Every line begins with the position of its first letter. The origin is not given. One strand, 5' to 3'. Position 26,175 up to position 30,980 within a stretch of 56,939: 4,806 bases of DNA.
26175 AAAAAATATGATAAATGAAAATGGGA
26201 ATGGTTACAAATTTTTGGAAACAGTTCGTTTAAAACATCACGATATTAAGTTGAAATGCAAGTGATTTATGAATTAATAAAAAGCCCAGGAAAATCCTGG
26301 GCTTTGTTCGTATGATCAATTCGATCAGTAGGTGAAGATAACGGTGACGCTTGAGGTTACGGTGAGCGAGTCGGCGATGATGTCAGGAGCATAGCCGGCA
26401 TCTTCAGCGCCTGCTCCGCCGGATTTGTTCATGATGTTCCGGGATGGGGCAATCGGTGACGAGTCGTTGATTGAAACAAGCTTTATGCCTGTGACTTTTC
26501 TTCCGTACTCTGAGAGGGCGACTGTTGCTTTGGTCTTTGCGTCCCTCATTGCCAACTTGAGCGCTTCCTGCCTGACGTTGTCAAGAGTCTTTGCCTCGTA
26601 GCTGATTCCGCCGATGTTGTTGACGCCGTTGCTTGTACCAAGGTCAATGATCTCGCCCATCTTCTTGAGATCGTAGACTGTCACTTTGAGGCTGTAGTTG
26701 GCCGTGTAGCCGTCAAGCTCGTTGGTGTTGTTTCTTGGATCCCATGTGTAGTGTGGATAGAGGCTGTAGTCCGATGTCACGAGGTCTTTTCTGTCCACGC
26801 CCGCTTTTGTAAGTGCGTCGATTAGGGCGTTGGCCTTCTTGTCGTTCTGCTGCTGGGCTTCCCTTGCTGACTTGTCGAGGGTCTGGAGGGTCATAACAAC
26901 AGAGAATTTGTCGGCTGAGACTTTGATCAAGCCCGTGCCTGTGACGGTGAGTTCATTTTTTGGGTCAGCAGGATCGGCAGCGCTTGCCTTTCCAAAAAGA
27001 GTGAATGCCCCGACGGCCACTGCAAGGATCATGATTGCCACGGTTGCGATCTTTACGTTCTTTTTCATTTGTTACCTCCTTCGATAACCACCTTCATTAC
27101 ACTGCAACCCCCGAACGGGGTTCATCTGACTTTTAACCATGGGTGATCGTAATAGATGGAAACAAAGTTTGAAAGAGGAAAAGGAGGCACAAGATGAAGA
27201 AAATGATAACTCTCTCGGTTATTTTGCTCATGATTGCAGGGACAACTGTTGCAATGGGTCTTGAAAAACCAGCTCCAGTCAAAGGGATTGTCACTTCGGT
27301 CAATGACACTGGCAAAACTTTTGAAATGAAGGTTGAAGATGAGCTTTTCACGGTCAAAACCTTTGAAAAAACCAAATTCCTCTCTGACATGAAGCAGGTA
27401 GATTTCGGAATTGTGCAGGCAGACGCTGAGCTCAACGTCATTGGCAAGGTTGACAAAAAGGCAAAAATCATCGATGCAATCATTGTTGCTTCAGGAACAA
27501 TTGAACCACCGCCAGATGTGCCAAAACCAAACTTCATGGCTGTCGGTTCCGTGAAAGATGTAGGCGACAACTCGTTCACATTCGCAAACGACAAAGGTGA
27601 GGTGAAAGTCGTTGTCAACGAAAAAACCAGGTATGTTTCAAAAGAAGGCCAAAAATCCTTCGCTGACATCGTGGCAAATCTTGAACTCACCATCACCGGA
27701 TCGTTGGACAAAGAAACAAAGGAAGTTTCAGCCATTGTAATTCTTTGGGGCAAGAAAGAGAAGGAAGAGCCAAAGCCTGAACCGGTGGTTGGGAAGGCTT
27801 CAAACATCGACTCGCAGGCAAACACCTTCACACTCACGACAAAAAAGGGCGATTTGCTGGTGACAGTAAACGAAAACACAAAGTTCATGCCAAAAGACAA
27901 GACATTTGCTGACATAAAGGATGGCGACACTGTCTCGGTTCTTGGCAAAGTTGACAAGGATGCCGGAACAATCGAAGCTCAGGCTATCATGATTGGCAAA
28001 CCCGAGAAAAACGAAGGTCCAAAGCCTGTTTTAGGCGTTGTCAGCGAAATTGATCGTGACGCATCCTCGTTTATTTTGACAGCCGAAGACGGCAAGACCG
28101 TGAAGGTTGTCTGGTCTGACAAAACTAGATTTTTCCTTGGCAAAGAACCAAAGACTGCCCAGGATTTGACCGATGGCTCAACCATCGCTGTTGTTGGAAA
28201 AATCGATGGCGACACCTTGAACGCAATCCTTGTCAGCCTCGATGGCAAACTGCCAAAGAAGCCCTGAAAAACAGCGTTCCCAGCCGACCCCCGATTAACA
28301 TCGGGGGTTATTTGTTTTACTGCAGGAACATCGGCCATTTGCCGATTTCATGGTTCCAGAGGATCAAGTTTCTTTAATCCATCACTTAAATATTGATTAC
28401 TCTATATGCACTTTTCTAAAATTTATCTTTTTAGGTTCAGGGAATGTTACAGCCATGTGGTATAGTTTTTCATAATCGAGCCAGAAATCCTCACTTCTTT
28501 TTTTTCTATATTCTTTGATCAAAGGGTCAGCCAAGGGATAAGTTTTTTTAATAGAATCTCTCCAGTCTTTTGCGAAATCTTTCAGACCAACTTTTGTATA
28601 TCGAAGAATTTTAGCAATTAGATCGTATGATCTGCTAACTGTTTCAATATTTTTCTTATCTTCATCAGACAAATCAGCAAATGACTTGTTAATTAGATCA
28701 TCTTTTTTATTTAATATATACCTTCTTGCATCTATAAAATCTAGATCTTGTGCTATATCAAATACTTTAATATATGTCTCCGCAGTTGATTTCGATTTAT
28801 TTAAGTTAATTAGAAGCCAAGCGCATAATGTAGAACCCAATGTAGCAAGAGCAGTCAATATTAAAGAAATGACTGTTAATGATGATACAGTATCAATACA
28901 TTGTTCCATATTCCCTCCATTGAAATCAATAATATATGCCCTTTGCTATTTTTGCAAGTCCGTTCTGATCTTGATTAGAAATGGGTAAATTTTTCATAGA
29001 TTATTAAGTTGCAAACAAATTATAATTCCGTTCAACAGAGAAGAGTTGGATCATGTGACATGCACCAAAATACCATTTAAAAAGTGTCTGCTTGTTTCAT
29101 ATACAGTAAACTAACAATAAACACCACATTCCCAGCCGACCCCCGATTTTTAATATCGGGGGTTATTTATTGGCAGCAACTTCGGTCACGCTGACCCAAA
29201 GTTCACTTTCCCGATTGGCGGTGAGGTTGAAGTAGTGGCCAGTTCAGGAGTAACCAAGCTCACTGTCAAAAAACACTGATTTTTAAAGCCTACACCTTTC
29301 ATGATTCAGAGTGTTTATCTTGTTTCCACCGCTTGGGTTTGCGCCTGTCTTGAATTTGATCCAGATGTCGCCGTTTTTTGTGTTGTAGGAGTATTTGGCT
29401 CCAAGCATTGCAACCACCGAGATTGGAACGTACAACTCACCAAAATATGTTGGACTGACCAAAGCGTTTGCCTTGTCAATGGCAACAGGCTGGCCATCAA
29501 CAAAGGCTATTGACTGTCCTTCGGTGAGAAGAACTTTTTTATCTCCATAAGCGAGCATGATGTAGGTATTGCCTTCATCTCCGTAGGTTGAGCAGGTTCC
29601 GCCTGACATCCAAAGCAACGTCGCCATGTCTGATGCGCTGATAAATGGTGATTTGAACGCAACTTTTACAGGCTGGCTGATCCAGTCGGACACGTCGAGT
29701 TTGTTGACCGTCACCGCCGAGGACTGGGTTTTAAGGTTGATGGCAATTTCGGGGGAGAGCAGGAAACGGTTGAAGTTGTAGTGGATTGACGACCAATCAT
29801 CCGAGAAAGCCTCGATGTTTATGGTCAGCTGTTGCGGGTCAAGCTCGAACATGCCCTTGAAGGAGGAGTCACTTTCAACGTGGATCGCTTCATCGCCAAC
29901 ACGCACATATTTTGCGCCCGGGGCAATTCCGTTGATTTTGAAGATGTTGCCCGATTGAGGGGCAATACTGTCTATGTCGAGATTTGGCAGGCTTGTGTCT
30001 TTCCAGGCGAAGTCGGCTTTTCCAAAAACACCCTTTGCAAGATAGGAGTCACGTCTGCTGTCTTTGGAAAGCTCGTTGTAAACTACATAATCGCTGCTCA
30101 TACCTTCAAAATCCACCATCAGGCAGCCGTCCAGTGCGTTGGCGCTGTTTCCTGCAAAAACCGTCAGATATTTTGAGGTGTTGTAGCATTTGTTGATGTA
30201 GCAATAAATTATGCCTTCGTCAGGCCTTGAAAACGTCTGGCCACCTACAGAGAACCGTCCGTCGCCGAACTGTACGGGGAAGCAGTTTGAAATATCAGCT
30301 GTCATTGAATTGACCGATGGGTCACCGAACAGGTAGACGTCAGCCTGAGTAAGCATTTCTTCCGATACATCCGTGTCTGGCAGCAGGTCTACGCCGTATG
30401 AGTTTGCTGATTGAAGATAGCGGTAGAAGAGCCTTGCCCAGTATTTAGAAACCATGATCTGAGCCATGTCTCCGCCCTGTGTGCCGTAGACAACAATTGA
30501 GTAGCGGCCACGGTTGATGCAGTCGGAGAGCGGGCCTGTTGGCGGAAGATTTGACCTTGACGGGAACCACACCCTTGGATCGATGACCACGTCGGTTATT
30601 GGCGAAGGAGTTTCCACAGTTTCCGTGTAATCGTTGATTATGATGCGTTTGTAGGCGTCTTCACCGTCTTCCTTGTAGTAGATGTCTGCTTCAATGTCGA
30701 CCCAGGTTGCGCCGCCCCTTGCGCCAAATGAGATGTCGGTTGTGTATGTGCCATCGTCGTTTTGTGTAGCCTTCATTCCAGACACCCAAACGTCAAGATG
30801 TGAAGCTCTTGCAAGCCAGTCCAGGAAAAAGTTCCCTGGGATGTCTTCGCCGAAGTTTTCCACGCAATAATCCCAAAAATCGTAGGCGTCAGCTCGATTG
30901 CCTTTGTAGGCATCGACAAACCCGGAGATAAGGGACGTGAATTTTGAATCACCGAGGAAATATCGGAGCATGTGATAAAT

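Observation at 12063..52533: Cohesin-dockerin style surface assembly loaded with proteases instead of glycoside hydrolases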

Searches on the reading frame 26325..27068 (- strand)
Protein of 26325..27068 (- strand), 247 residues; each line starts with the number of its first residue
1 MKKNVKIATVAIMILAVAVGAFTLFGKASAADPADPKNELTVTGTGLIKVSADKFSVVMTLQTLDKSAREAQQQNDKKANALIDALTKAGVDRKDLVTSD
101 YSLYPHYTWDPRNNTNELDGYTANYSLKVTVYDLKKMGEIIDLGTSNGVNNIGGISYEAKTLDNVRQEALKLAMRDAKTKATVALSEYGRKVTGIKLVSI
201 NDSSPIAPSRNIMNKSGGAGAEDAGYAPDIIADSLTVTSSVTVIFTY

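Call 6: search_protein_families(library=pfam, proteins=[window:26325-27068:-], max_evalue=0.001)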
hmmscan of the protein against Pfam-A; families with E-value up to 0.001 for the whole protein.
window:26325-27068:- (247 aa): 1 family
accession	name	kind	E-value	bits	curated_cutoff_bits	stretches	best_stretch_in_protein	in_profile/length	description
PF04402.19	SIMPL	-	1.1e-46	160.1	25.2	1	40-245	1-205/205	Protein of unknown function (DUF541)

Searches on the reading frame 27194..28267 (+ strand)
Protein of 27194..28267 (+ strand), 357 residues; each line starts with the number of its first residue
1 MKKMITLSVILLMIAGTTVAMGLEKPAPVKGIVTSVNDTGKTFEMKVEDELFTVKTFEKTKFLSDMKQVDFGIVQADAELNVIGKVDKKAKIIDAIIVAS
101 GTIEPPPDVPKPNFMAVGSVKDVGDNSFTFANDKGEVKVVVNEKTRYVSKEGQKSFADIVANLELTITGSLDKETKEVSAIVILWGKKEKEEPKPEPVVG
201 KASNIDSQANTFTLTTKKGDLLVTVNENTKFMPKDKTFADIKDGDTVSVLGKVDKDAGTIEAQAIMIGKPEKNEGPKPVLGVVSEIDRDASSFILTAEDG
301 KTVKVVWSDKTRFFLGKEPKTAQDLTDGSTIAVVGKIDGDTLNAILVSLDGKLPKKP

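Call 6: search_protein_families(library=pfam, proteins=[window:27194-28267:+], max_evalue=0.001)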
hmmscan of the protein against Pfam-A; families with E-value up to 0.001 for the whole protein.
window:27194-28267:+ (357 aa): 2 families
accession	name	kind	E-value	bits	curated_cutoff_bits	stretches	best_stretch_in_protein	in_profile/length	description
PF18914.6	DUF5666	-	1.3e-08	35.4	27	1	200-265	2-59/60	Domain of unknown function (DUF5666)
PF01336.31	tRNA_anti-codon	-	5e-05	23.6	27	0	210-262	18-67/75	OB-fold nucleic acid binding domain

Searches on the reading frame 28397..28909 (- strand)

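Call 6: search_protein_families(library=pfam, proteins=[window:28397-28909:-], max_evalue=0.001)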
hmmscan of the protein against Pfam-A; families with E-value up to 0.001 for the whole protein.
window:28397-28909:- (170 aa): 1 family
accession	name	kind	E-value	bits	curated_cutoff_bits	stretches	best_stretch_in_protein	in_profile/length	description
PF15956.11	DUF4760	-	2.6e-07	31.3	25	1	23-150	15-138/141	Domain of unknown function (DUF4760)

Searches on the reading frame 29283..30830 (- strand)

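Call 12: search_protein_families(library=pfam, proteins=[window:29283-30830:-], max_evalue=10)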
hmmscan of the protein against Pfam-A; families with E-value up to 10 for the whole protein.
window:29283-30830:- (515 aa): 2 families
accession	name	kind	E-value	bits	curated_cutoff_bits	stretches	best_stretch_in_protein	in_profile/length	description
PF07833.16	Cu_amine_oxidN1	-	0.00032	21.1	24.2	1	421-489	41-106/108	Copper amine oxidase N-terminal domain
PF09136.16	Glucodextran_B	-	0.093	13.1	27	0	298-343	20-67/83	Glucodextranase, domain B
